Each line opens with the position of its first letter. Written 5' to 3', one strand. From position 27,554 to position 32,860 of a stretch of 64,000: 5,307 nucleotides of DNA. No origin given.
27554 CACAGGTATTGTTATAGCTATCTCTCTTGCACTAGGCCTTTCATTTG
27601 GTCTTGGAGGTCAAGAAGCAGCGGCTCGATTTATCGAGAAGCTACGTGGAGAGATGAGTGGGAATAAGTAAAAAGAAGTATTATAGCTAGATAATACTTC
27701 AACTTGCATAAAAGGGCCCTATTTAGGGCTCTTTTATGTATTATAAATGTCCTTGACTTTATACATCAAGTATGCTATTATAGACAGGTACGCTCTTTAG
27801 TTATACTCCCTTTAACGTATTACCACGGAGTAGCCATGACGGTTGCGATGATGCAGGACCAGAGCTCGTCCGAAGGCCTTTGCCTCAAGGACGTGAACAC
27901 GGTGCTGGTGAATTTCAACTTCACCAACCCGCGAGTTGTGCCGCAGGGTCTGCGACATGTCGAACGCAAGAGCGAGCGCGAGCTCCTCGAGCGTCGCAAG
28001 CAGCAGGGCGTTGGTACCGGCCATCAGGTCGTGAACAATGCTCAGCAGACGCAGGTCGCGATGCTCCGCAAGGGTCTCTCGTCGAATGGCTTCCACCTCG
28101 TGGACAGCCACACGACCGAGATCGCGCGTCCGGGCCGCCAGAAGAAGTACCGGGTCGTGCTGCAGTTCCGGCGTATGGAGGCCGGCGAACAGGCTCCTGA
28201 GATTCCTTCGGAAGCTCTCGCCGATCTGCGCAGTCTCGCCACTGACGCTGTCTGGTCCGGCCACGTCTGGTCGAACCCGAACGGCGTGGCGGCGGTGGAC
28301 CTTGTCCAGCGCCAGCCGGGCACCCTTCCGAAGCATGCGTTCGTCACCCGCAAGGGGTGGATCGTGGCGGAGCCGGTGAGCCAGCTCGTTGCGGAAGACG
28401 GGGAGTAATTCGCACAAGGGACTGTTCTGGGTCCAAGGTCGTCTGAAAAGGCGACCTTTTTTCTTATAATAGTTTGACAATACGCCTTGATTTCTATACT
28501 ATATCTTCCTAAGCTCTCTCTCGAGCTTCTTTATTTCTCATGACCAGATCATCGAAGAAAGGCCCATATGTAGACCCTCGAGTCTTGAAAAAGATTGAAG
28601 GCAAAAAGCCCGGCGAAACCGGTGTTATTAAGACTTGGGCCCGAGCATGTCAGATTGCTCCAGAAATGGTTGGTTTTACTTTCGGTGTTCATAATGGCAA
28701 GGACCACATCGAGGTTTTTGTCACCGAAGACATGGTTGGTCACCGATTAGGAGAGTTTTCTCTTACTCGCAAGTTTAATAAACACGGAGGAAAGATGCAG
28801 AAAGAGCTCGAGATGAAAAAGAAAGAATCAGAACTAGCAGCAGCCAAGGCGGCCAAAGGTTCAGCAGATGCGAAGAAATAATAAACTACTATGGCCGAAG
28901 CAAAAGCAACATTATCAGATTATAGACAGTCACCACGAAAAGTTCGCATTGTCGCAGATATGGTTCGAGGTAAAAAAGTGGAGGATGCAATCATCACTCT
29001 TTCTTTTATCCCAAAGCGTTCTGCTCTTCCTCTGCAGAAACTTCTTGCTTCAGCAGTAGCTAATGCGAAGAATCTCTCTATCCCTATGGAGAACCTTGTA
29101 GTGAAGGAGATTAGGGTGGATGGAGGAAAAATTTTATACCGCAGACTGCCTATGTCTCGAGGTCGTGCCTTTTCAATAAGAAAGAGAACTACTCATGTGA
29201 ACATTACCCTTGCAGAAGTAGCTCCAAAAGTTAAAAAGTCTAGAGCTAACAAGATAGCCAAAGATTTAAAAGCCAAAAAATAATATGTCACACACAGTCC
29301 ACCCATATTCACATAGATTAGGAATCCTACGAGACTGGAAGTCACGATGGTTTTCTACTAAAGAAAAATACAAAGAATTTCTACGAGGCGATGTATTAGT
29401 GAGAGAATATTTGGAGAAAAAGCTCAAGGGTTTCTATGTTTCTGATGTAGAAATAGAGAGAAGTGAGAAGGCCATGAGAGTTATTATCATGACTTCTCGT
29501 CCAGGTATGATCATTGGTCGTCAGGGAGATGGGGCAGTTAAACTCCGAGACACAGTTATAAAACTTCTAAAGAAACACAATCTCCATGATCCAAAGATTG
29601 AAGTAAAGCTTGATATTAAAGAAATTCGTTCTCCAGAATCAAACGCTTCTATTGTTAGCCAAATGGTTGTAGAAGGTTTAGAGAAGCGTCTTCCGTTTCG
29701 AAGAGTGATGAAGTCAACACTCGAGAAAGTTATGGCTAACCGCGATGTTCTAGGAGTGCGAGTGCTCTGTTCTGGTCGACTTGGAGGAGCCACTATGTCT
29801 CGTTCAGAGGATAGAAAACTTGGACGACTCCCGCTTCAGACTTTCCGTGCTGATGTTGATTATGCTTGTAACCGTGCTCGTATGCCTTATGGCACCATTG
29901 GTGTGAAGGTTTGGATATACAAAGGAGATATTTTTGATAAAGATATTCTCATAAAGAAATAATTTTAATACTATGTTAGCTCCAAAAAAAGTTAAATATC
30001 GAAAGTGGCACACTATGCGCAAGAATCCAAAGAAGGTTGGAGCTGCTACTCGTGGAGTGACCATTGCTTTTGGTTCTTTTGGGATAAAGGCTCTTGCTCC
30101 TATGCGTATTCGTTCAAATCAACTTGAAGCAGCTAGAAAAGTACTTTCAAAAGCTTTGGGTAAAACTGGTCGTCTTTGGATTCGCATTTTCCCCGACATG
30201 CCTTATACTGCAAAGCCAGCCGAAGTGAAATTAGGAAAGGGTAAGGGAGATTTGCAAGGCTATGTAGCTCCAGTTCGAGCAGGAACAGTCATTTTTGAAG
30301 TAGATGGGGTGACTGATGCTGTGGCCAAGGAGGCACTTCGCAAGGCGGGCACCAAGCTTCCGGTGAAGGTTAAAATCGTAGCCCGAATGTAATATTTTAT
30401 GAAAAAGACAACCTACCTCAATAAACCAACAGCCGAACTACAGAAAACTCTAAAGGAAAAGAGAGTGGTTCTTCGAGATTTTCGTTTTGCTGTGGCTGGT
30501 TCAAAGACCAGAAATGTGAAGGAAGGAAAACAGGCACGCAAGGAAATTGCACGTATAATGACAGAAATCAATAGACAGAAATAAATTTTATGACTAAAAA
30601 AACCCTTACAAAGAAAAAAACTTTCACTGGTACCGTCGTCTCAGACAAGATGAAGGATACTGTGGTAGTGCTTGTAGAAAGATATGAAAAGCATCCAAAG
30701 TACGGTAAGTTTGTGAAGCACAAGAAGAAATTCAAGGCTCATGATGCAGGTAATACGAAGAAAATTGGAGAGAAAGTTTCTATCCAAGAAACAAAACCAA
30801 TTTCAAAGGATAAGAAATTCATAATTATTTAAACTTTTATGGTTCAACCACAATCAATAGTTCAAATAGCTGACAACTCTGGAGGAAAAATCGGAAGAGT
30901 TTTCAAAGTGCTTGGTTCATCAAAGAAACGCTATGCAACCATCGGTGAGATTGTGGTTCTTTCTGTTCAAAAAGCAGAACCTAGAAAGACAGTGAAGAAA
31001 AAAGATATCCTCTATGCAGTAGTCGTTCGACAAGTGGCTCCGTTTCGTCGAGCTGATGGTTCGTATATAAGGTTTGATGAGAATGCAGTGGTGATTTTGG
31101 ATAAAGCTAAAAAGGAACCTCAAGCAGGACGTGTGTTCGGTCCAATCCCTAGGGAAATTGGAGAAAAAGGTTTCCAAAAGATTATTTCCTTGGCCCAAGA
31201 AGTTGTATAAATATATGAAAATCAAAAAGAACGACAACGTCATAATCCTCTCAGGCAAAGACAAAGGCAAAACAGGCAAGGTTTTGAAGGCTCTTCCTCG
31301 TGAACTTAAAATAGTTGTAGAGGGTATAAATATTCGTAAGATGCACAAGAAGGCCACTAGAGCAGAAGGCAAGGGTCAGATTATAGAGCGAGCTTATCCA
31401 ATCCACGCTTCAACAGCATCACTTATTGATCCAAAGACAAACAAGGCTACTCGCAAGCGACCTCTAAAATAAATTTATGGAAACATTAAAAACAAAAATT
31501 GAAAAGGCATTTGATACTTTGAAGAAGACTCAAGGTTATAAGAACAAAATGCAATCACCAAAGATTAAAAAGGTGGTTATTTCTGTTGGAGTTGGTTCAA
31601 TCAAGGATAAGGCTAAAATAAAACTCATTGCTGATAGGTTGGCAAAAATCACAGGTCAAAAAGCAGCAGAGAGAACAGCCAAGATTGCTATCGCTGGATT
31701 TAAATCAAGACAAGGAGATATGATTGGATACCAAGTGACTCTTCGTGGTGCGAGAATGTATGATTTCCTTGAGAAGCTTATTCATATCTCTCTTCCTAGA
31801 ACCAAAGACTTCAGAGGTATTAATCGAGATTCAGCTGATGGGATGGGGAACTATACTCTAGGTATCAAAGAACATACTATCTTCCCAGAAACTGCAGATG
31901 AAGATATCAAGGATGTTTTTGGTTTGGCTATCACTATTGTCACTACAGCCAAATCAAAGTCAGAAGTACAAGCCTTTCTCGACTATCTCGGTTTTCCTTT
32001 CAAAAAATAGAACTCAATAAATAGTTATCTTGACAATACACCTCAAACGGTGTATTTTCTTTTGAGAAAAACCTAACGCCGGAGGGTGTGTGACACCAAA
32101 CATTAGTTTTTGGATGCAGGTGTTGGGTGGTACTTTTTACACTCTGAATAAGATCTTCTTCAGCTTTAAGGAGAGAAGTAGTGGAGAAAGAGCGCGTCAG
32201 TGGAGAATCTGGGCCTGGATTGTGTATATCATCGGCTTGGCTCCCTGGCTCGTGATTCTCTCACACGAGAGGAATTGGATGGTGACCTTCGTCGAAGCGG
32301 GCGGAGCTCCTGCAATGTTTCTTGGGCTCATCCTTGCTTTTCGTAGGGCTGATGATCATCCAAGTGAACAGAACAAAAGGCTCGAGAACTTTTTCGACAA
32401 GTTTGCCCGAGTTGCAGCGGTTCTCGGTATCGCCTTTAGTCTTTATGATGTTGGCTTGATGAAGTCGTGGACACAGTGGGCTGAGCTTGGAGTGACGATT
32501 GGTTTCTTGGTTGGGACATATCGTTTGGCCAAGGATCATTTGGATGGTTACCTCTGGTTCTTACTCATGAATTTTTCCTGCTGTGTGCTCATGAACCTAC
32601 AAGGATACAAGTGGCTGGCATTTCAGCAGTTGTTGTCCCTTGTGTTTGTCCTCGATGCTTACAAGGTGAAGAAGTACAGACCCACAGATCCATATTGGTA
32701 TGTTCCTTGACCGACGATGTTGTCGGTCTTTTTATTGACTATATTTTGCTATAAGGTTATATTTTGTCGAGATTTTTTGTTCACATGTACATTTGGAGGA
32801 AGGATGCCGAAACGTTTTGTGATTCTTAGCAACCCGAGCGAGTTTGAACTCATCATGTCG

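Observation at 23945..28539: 4.6-kb block splitting the S10 operon between rplB and rpsS, containing rplJ-rplL plus accessory and high-GC genes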

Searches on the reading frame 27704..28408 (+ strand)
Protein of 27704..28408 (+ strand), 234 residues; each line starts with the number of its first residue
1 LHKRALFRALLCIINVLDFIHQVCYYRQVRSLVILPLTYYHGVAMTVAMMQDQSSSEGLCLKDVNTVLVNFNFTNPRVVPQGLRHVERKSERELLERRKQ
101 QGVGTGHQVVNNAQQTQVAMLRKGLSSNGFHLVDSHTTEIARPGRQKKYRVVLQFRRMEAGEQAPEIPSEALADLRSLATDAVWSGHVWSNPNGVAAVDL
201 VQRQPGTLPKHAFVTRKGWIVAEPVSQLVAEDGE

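Call 7: search_protein_families(library=pfam, proteins=[window:27704-28408:+], max_evalue=0.1)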
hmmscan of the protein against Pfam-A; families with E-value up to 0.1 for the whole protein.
window:27704-28408:+ (234 aa): 0 families

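Call 16: find_homologous_proteins(query=window:27836-28408:+, max_evalue=0.001)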
Query window:27836-28408:+ (190 aa): 3 proteins with E <= 0.001 among 197 candidates.
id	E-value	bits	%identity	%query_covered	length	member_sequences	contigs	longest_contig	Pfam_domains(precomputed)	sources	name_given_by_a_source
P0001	1.1e-120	418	100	100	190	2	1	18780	-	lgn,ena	-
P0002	4.6e-55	204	54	92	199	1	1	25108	-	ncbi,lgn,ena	-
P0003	5.8e-53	197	51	96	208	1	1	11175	-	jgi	-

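Call 24: search_protein_families(library=ncbifam, proteins=[window:27836-28408:+], max_evalue=0.1)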
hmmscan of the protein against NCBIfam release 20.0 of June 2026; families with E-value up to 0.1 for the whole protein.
window:27836-28408:+ (190 aa): 0 families

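Call 25: search_protein_families(library=phrogs, proteins=[window:27836-28408:+], max_evalue=0.1)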
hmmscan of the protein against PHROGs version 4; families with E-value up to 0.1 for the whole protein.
window:27836-28408:+ (190 aa): 0 families

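Call 36: search_protein_representatives(alignment_id=A2)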
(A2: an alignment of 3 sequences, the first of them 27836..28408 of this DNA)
Query: 3 sequences, 199 profile positions. Proteins with E-value up to 0.001 (for the whole library): 173; up to 1e-10: 79; up to 1e-30: 5. The best 150 are listed.
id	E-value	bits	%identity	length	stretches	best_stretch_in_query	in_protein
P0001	1.0e-100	351.7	-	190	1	1-185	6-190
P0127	3.3e-77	274.9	-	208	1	1-198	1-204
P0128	3.1e-56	206.4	-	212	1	4-197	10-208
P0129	2.2e-33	131.9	-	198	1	7-185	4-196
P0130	4.8e-31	124.2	-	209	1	6-185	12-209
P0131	7.4e-30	120.3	-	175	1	4-176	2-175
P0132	2.4e-29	118.6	-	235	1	16-185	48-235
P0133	1.5e-28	116.0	-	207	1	6-185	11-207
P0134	9.5e-27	110.2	-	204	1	10-185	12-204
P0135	2.6e-26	108.7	-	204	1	11-185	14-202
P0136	3.4e-26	108.4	-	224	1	16-186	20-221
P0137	5.2e-26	107.8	-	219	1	18-185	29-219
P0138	8.4e-26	107.1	-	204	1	10-185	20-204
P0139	1.1e-25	106.7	-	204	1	15-174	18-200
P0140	1.4e-24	103.1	-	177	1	9-177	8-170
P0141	2.7e-24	102.2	-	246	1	15-187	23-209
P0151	1.8e-21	93.0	-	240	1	8-178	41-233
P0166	2.8e-17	79.3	-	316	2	118-185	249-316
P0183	1.0e-13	67.6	-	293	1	5-185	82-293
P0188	7.0e-13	64.9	-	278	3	42-108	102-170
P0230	5.2e-07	45.8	-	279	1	17-185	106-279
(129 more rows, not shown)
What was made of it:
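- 27836..28408 (+): hgc190, a 190-aa protein with 64% GC and GC3 0.81. It belongs to an uncharacterised ~200-aa family whose predicted fold has no PDB match. The minus-strand ORF 27812-28480 is spurious. There are 173 cluster representatives (call 36).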

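Call 40: search_protein_families(library=pfam, alignment_id=A3, max_evalue=0.01)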
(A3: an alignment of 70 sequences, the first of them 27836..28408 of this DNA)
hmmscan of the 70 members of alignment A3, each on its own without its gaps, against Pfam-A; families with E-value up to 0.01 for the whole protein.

A. member 1, window:27836-28408:+ (190 aa): 0 families

B. families by the number of members that match (of 70 scanned): 0 families

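Call 41: find_encoding_contigs(protein=P0002, flank=8000, max_places=3)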
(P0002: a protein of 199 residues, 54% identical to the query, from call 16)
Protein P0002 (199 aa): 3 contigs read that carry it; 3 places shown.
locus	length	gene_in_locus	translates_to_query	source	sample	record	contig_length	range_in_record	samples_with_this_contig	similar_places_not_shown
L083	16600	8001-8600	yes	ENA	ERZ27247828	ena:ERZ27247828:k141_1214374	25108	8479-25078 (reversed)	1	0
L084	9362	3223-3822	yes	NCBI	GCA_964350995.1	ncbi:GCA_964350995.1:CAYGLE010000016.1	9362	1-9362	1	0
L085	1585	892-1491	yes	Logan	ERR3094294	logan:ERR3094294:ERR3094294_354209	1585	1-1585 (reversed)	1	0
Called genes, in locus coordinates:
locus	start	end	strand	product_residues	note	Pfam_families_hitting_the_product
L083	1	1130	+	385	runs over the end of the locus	?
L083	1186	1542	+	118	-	PF00338:Ribosomal_S10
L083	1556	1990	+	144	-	PF00297:Ribosomal_L3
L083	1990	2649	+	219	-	PF00573:Ribosomal_L4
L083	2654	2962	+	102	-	PF00276:Ribosomal_L23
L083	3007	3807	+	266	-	PF00181:Ribosomal_L2_N, PF03947:Ribosomal_L2_C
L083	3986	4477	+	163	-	PF00466:Ribosomal_L10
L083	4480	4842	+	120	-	PF16320:Ribosomal_L12_N, PF00542:Ribosomal_L12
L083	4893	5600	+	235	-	-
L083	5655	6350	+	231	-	PF05552:MS_channel_1st_1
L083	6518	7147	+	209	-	-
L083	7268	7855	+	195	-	-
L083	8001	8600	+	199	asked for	-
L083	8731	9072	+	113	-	PF00203:Ribosomal_S19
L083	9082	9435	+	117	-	PF00237:Ribosomal_L22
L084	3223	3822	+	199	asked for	-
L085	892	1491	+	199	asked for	-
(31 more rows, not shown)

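Call 42: find_encoding_contigs(protein=P0003, flank=8000, max_places=3)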
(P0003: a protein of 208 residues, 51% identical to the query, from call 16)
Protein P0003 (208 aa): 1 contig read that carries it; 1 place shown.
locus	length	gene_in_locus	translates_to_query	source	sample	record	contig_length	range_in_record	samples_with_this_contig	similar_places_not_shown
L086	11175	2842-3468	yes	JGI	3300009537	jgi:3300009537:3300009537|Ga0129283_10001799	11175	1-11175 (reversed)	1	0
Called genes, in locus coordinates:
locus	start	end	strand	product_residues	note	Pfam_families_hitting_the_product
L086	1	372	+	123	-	?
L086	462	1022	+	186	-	-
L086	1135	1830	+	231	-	PF05552:MS_channel_1st_1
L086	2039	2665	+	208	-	-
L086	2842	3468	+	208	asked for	-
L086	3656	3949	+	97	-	PF00203:Ribosomal_S19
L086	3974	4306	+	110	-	PF00237:Ribosomal_L22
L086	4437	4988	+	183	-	PF07650:KH_2, PF00189:Ribosomal_S3_C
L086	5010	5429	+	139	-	PF00252:Ribosomal_L16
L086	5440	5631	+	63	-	PF00831:Ribosomal_L29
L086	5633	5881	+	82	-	PF00366:Ribosomal_S17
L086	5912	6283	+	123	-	PF00238:Ribosomal_L14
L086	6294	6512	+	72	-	PF00467:KOW, PF17136:ribosomal_L24 (weak)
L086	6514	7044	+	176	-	PF00281:Ribosomal_L5, PF00673:Ribosomal_L5_C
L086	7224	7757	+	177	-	PF00410:Ribosomal_S8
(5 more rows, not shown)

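Call 43: find_encoding_contigs(protein=P0135, flank=8000, max_places=3)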
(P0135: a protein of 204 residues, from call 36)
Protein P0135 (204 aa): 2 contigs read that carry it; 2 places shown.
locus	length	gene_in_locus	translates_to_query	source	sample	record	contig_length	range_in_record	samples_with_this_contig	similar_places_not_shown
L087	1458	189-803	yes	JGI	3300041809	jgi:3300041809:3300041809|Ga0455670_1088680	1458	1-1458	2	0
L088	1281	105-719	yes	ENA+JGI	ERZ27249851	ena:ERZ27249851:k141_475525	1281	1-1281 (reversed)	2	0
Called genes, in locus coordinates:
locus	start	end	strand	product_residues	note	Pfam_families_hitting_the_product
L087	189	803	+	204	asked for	-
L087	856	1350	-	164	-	-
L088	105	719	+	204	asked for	-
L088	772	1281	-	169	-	?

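Call 47: list_cluster_members(proteins=[P0129, P0130, P0132, P0136, P0141, P0151, P0166, P0183, P0188, P0230])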
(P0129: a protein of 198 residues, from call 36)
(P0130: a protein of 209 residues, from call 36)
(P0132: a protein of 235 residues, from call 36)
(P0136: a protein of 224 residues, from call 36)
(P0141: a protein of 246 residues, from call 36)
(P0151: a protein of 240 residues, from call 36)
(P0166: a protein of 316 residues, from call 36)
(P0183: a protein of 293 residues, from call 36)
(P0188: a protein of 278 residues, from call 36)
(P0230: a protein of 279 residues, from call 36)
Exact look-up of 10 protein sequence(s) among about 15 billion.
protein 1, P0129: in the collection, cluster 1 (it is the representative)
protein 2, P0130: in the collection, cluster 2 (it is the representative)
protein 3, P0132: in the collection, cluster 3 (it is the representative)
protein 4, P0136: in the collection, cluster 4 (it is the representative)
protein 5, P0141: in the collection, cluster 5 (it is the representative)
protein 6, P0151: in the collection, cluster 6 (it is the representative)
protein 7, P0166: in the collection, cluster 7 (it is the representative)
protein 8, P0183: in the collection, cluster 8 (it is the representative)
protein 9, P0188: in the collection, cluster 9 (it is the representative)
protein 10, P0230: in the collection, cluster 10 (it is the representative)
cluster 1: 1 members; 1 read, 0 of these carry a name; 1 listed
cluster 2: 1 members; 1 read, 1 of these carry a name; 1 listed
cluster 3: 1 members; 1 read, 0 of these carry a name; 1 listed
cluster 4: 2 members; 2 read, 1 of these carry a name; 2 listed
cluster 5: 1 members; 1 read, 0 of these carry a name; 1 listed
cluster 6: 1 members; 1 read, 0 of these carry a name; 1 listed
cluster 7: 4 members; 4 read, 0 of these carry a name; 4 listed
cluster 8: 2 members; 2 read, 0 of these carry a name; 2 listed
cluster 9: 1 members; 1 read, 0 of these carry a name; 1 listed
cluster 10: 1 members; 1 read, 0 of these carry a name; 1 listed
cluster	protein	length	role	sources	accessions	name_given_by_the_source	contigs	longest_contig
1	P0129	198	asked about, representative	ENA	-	-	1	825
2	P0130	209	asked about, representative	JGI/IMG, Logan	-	hypothetical protein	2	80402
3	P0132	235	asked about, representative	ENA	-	-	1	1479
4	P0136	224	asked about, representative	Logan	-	-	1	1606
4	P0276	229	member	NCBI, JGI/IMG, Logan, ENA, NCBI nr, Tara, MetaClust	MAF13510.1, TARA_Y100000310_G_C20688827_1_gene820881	MAG: hypothetical protein CMI53_01280 [Parcubacteria group bacterium] | hypothetical protein | hypothetical protein [Parcubacteria group bacterium]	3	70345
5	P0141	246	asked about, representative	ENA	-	-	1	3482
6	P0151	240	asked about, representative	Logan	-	-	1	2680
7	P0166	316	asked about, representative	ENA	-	-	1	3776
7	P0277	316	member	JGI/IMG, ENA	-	-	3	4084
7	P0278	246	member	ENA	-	-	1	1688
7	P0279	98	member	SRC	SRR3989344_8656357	-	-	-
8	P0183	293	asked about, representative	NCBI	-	-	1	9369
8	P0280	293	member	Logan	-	-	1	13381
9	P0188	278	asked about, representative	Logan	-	-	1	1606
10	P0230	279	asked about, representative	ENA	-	-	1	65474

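Call 48: predict_structure(alignment_id=A3)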
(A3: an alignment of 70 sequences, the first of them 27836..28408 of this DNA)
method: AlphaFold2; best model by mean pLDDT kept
length: 190 residues; sequences in the alignment: 70
mean_pLDDT: 92.6   pTM: 0.87
mean pLDDT of the five models: 92.6, 92.5, 92.5, 92.4, 92.4
residues with pLDDT >= 90: 167; 70-90: 11; 50-70: 3; < 50: 9
segments of 3 or more residues with pLDDT < 50: 5-11
pLDDT, mean of each block of 10 residues (from residue 1): 48 86 98 96 94 89 95 97 97 97 98 97 95 96 96 98 97 97 90
secondary structure, 60 per line:
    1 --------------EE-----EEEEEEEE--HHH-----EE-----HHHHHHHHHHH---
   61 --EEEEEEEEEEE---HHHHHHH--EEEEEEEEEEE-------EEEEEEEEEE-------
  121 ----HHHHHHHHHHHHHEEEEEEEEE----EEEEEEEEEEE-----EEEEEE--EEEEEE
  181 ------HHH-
elements in order: E22-29 H47-57 E63-73 H77-83 E86-96 E104-113 H125-137 E138-146 E151-161 E167-172 E175-180
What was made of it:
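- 27836..28408 (+): AF2 pLDDT is 92.6 (call 48).
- AF2 gives pLDDT 92.6 (call 48).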

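Call 50: find_encoding_contigs(protein=P0130, flank=8000, max_places=2)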
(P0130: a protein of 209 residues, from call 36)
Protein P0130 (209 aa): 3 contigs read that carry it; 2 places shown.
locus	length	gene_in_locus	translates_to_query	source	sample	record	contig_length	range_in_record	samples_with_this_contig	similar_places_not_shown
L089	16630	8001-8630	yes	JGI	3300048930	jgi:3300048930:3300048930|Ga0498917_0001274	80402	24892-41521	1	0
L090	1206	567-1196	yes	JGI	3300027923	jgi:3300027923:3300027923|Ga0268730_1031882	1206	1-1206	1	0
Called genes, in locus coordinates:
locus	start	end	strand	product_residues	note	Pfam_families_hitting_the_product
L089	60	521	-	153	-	PF00886:Ribosomal_S16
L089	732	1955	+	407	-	PF02073:Peptidase_M29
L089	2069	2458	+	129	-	-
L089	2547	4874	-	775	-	PF02463:SMC_N, PF13175:AAA_15, PF13476:AAA_23 (faint), PF13304:AAA_21 (weak)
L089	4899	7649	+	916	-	PF02739:5_3_exonuc_N, PF01367:5_3_exonuc, PF01612:DNA_pol_A_exo1, PF22619:DNA_polI_exo1, PF00476:DNA_pol_A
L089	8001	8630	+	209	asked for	-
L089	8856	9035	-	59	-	-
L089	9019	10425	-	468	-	PF01142:TruD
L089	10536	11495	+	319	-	PF21694:DNA_pol3_delta_C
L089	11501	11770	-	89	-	PF01649:Ribosomal_S20p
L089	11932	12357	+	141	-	PF04519:Bactofilin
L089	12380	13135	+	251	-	PF00781:DAGK_cat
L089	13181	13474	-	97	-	PF05239:PRC (weak)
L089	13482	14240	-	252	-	PF02096:60KD_IMP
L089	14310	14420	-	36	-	-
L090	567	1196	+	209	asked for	-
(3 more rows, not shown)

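Call 51: find_encoding_contigs(protein=P0230, flank=8000, max_places=2)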
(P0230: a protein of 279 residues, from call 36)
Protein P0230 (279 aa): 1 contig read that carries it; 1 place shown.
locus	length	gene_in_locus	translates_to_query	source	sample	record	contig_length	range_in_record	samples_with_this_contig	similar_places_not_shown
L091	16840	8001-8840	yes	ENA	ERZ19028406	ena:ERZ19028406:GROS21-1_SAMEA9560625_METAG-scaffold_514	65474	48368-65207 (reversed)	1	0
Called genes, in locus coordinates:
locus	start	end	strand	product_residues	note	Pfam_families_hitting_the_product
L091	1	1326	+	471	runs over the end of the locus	PF00224:PK, PF02887:PK_C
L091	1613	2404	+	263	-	PF20582:UPF0758_N, PF04002:RadC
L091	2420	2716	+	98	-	-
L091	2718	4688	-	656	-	PF04041:Glyco_hydro_130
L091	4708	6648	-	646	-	PF04041:Glyco_hydro_130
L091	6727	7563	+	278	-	PF03332:PMM, PF08282:Hydrolase_3 (weak)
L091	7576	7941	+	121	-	PF01050:MannoseP_isomer, PF07883:Cupin_2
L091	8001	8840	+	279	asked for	-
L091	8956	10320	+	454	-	PF02875:Mur_ligase_C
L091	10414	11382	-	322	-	PF00291:PALP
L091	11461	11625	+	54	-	PF21344:Zn_ribbon_LysW (faint)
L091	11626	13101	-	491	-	PF01225:Mur_ligase, PF08245:Mur_ligase_M, PF02875:Mur_ligase_C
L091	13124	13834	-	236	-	-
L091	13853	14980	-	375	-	PF00953:Glycos_transf_4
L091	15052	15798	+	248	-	PF01487:DHquinase_I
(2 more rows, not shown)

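Call 75: search_dna_similar(query=window:27836-28408:+, collection=phages, mode=protein, max_evalue=0.01)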
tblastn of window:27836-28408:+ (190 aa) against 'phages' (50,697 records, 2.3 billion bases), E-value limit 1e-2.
No match.

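Call 76: find_related_loci(query=A2, collection=viral_contigs, flank=6000)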
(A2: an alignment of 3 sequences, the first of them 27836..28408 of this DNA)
Query A2 (190 aa) in viral_contigs; peptide patterns used: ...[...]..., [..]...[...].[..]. (x = any residue, [..] = any of these).
128 stretches matched a pattern, but none encodes a relative of the query by tblastn (E <= 1e-3).

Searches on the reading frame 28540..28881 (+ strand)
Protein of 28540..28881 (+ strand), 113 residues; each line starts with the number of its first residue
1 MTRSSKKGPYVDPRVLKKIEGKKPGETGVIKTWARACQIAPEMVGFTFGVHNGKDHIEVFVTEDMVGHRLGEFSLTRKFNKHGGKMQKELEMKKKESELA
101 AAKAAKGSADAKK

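Call 7: search_protein_families(library=pfam, proteins=[window:28540-28881:+], max_evalue=0.1)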
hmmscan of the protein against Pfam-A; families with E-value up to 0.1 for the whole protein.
window:28540-28881:+ (113 aa): 1 family
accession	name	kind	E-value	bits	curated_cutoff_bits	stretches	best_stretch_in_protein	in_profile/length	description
PF00203.26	Ribosomal_S19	-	9.6e-33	112.3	27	1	3-82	1-81/81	Ribosomal protein S19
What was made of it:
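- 28540..28881 (+): rpsS (S19), the first gene of the downstream fragment (rpsS-rplV-rpsC-rplP...). PF00203, E 1e-32 (call 7).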

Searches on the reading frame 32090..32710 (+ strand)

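Call 8: search_protein_families(library=pfam, proteins=[window:32090-32710:+], max_evalue=0.1)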
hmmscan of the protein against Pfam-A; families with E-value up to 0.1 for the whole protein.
window:32090-32710:+ (206 aa): 3 families
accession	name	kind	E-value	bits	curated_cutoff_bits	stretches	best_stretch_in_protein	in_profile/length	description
PF04973.17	NMN_transporter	-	1.8e-05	25.2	27.3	1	38-189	21-168/175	Nicotinamide mononucleotide transporter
PF16913.11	PUNUT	-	0.00068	19.4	30.6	1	60-120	30-88/321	Purine nucleobase transmembrane transport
PF04235.18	DUF418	-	0.014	15.8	23.6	0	32-147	11-140/163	Protein of unknown function (DUF418)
